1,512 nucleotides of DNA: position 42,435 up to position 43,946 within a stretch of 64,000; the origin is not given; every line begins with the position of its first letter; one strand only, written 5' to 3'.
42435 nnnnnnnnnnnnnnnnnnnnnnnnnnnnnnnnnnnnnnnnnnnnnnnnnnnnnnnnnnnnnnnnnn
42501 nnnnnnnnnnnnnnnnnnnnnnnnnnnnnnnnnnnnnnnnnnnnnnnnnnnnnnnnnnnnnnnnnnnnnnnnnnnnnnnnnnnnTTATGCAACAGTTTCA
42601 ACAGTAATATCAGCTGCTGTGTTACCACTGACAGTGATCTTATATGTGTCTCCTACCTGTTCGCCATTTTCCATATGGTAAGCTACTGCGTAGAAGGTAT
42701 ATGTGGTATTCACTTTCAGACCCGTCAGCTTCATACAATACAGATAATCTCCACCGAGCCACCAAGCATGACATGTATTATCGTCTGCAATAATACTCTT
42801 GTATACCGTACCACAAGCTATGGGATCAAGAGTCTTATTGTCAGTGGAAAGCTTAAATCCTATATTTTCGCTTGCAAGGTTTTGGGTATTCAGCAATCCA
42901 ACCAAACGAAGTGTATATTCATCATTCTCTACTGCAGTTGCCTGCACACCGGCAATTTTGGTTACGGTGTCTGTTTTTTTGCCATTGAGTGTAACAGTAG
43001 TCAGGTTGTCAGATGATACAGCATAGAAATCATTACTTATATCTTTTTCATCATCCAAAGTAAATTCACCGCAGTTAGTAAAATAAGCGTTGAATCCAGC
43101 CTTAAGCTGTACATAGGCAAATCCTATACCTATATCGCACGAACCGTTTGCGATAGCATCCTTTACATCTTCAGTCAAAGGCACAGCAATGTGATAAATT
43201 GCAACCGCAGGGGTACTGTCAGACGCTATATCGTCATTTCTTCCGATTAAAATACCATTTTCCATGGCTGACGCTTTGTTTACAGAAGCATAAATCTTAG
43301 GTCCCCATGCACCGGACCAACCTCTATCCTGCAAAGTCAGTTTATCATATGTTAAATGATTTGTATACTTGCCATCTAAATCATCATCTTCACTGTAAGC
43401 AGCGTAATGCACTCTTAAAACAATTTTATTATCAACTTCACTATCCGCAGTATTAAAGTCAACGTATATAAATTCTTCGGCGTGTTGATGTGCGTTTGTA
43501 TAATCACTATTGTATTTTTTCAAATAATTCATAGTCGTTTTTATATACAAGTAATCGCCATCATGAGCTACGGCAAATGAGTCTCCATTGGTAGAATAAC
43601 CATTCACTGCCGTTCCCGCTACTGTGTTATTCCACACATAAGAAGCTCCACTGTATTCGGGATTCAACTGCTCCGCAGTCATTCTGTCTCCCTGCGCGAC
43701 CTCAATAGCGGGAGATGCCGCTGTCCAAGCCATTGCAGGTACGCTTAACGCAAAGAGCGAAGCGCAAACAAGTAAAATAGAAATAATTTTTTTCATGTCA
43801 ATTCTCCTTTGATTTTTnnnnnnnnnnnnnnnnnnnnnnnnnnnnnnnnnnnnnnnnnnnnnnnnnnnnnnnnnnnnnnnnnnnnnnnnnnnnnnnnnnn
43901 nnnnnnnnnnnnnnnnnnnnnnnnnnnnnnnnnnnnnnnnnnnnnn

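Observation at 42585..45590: Within each cassette the anchored and free secreted proteins are paralogues that differ in their C-terminal ending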

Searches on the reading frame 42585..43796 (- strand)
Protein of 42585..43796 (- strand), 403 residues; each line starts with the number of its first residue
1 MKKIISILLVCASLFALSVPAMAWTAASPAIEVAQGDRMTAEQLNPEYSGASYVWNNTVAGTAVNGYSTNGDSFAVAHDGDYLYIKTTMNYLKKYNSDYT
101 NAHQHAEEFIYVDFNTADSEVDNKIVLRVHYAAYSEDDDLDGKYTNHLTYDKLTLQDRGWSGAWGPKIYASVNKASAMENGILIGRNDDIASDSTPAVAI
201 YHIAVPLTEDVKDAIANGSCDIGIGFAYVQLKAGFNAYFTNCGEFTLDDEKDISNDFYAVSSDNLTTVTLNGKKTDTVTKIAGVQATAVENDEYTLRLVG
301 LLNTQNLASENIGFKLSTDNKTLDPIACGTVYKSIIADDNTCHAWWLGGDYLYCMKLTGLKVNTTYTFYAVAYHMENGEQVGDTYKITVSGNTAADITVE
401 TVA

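Call 8: search_protein_families(library=pfam, proteins=[window:42585-43796:-], max_evalue=1)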
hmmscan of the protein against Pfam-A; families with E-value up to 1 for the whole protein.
window:42585-43796:- (403 aa): 1 family
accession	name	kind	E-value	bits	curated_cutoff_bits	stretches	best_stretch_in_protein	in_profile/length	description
PF23379.1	DUF7096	-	0.082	13.2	27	1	9-123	7-121/208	Domain of unknown function (DUF7096)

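Call 9: search_protein_families(library=ncbifam, proteins=[window:42585-43796:-], max_evalue=1)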
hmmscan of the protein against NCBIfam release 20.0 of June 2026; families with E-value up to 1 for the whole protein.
window:42585-43796:- (403 aa): 2 families
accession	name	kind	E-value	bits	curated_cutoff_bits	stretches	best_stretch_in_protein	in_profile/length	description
NF040528.1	SP_0198_lipo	equivalog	0.046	13.7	100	1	131-164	53-86/144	SP_0198 family lipoprotein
NF047414.1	BRANT_His_rich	hypoth_equivalog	0.077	14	44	1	1-28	1-26/62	His-rich protein BRANT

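Call 31: find_homologous_proteins(query=window:42585-43796:-, max_evalue=0.001)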
Query window:42585-43796:- (403 aa): 5 proteins with E <= 0.001 among 4560 candidates.
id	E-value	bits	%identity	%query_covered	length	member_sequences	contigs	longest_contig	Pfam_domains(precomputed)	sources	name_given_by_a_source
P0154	4.2e-268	907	100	100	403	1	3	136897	-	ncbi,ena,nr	ncbi:MAG: hypothetical protein IJY08_03530 [Clostridia bacterium]|nr:hypothetical protein [Clostridi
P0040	7.5e-149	514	62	99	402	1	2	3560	-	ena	-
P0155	6.7e-55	205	47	69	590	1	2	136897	PF13472.13,PF16255.12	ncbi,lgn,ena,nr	ncbi:MAG: SGNH/GDSL hydrolase family protein [Clostridia bacterium]|nr:SGNH/GDSL hydrolase family pr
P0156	9.4e-44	168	34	100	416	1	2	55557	-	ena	-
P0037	3.8e-37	146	34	90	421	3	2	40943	-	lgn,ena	-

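Call 35: find_encoding_contigs(protein=window:42585-43796:-, flank=10000, max_places=4)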
Protein window:42585-43796:- (403 aa): 3 contigs read that carry it; 3 places shown.
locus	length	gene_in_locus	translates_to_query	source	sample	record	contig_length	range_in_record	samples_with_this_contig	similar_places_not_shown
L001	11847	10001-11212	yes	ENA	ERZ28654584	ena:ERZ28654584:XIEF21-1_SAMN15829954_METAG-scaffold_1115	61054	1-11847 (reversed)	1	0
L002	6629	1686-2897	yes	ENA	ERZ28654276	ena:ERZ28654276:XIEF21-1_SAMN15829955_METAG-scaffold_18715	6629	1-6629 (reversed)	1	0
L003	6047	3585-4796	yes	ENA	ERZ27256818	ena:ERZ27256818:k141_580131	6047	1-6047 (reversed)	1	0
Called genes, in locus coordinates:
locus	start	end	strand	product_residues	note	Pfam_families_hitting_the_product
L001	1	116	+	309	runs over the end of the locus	PF01263:Aldose_epim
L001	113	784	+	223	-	PF00753:Lactamase_B (faint), PF13483:Lactamase_B_3, PF12706:Lactamase_B_2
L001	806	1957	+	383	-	PF02746:MR_MLE_N, PF13378:MR_MLE_C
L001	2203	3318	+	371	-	PF00150:Cellulase, PF02836:Glyco_hydro_2_C (faint)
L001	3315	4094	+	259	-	PF00106:adh_short, PF13561:adh_short_C2, PF23441:SDR (faint)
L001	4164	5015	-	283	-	PF00126:HTH_1, PF03466:LysR_substrate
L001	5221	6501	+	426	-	PF01408:GFO_IDH_MocA, PF02894:GFO_IDH_MocA_C, PF22725:GFO_IDH_MocA_C3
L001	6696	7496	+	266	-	-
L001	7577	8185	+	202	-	-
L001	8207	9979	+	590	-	PF13472:Lipase_GDSL_2, PF16255:Lipase_GDSL_lke (weak)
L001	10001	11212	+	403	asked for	-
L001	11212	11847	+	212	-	?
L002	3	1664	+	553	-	?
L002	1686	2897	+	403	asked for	-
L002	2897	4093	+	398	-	PF03372:Exo_endo_phos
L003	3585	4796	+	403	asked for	-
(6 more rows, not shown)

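Call 38: predict_structure(alignment_id=A5)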
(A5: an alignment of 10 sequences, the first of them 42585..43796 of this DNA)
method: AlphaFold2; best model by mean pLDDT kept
length: 403 residues; sequences in the alignment: 10
mean_pLDDT: 70.7   pTM: 0.69
mean pLDDT of the five models: 70.7, 67.0, 66.1, 61.6, 57.0
residues with pLDDT >= 90: 43; 70-90: 195; 50-70: 95; < 50: 70
segments of 3 or more residues with pLDDT < 50: 9-19, 26-28, 95-103, 131-154, 156-166, 191-194
pLDDT, mean of each block of 10 residues (from residue 1): 48 45 53 84 66 78 58 83 85 51 63 86 79 38 43 43 51 74 67 59 86 87 83 62 58 55 81 72 75 86 77 88 85 77 68 89 89 89 89 76 71
secondary structure, 60 per line:
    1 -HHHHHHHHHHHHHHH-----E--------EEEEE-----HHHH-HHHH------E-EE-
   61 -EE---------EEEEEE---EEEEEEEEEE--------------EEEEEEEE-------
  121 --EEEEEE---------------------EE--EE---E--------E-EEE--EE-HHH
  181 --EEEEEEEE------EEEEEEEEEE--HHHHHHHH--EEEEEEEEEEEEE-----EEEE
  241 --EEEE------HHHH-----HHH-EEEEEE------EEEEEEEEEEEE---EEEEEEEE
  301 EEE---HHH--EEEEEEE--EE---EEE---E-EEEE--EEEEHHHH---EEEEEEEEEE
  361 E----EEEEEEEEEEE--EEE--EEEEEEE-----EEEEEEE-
elements in order: H2-16 E31-35 H41-44 H46-49 E73-78 E82-91 E106-113 E123-128 E170-172 E183-190 E197-206 H209-216 E219-231 E237-240 E243-246 H253-256 E266-271 E278-289 E293-303 E312-318 E326-328 E334-337 E340-343 H344-347 E351-361 E366-376 E379-381 E384-390 E396-402

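Call 44: find_encoding_contigs(protein=P0156, flank=10000, max_places=2)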
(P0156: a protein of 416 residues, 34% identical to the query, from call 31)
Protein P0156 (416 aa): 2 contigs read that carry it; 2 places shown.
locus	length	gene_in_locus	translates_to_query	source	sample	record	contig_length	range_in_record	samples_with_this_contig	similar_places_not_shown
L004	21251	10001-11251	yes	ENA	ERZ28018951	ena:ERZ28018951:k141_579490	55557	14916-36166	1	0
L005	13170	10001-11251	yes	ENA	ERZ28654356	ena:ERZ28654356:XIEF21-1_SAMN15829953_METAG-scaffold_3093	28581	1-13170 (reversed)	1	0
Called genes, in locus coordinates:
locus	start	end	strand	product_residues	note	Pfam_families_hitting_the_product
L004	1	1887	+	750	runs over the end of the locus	PF06165:GH94_b-supersand, PF17167:Glyco_hydro_94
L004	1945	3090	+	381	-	PF14307:Glyco_tran_WbsX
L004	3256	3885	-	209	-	PF00753:Lactamase_B, PF23023:Anti-Pycsar_Apyc1 (weak)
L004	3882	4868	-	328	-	PF08240:ADH_N, PF00107:ADH_zinc_N, PF13602:ADH_zinc_N_2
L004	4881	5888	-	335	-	PF01408:GFO_IDH_MocA, PF02894:GFO_IDH_MocA_C, PF22725:GFO_IDH_MocA_C3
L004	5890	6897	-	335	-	PF08240:ADH_N (weak), PF16912:Glu_dehyd_C (weak), PF00107:ADH_zinc_N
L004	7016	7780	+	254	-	PF12833:HTH_18, PF00165:HTH_AraC (weak)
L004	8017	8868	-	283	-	PF00126:HTH_1, PF03466:LysR_substrate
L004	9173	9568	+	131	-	-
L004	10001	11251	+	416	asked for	-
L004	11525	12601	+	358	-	-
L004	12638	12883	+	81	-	-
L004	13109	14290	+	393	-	PF01546:Peptidase_M20, PF07687:M20_dimer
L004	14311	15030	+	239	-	PF03009:GDPD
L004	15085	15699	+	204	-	PF02698:DUF218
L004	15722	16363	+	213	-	PF00702:Hydrolase, PF12710:HAD (weak), PF13419:HAD_2, PF13242:Hydrolase_like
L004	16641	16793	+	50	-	-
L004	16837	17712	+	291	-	PF00294:PfkB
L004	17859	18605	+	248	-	PF12746:GNAT_acetyltran, PF13302:Acetyltransf_3, PF00583:Acetyltransf_1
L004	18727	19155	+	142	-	PF01243:PNPOx_N (weak)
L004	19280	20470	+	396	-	PF01120:Alpha_L_fucos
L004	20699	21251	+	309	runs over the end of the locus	PF00294:PfkB, PF08543:Phos_pyr_kin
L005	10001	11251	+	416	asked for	-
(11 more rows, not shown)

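Call 56: fold_search(model_id=the predicted structure, library=pdb)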
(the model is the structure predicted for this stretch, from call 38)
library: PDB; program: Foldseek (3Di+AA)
matches with E <= 10: 1637; with E <= 0.001: 5
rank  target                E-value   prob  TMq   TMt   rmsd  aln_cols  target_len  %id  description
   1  8dy1_C                5.4e-04  0.89  0.16  0.25  21.2       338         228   11  Crystal Structure of scFv CAT2200 LH in complex with IL-17A (released 2023-05-03)
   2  9npn_E                7.4e-04  0.91  0.19  0.11  19.4       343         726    6  Crystal structure of the inactive conformation of a glycoside hydrolase (CapGH2b - E465A Mutant) from the GH2 family i (released 2025-11-12)
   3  2f6a_A                8.7e-04  0.82  0.19  0.24  18.1       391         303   11  Collagen Adhesin and Collagen Complex Structure (released 2006-12-12)
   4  2f6a_B                8.7e-04  0.80  0.18  0.22  17.8       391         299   10  Collagen Adhesin and Collagen Complex Structure (released 2006-12-12)
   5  6j71_B                9.2e-04  0.77  0.14  0.22  21.3       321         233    9  HuA21-scFv in complex with the extracellular domain(ECD) of HER2 (released 2019-02-27)
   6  8vur_L                1.3e-03  0.77  0.14  0.24  69.1       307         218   10  Human GluN1-2A with IgG 003-102 WT conformation (released 2024-09-11)
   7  2vo5_A                1.3e-03  0.57  0.15  0.08  21.7       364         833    8  Structural and biochemical evidence for a boat-like transition state in beta-mannosidases (released 2008-04-01)
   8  5aaw_B                1.6e-03  0.69  0.15  0.23  20.0       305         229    7  Structure of a redesigned cross-reactive antibody to dengue virus with increased in vivo potency (released 2015-09-30)
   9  7paa_KKK              1.6e-03  0.69  0.15  0.23  21.5       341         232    9  JC polyomavirus VP1 in complex with scFv 29B1 (released 2023-02-08)
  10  4q9r_H                1.6e-03  0.77  0.16  0.24  18.2       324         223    8  Crystal structure of an RNA aptamer bound to trifluoroethyl-ligand analog in complex with Fab (released 2014-06-18)
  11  1i82_A                1.7e-03  1.00  0.28  0.53   8.4       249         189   13  FAMILY 9 CARBOHYDRATE-BINDING MODULE FROM THERMOTOGA MARITIMA XYLANASE 10A WITH CELLOBIOSE (released 2001-06-13)
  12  7paa_YYY              1.7e-03  0.75  0.15  0.24  21.7       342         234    9  JC polyomavirus VP1 in complex with scFv 29B1 (released 2023-02-08)
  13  8yyz_H                1.8e-03  0.80  0.16  0.25  18.0       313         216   10  Crystal structure of Sonic hedgehog in complex with antibody 5E1 mutant H-R102A in the absence of metals (released 2025-04-09)
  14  7paa_WWW              1.8e-03  0.72  0.15  0.23  21.9       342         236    9  JC polyomavirus VP1 in complex with scFv 29B1 (released 2023-02-08)
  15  8sdf_H                2.0e-03  0.82  0.17  0.26  17.2       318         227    9  Crystal structure of SARS-CoV-2 receptor binding domain in complex with neutralizing antibody CC25.4 (released 2024-03-13)
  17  7nwn                  2.1e-03  1.00  0.28  0.50   8.2       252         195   12  A carbohydrate binding module family 9 (CBM9) from Caldicellulsiruptor kristjanssonii (released 2021-07-07)
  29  7nwo                  3.1e-03  1.00  0.29  0.53   7.7       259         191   10  A carbohydrate binding module family 9 (CBM9) from Caldicellulosiruptor kristjanssonii in complex with glucose (released 2021-07-07)
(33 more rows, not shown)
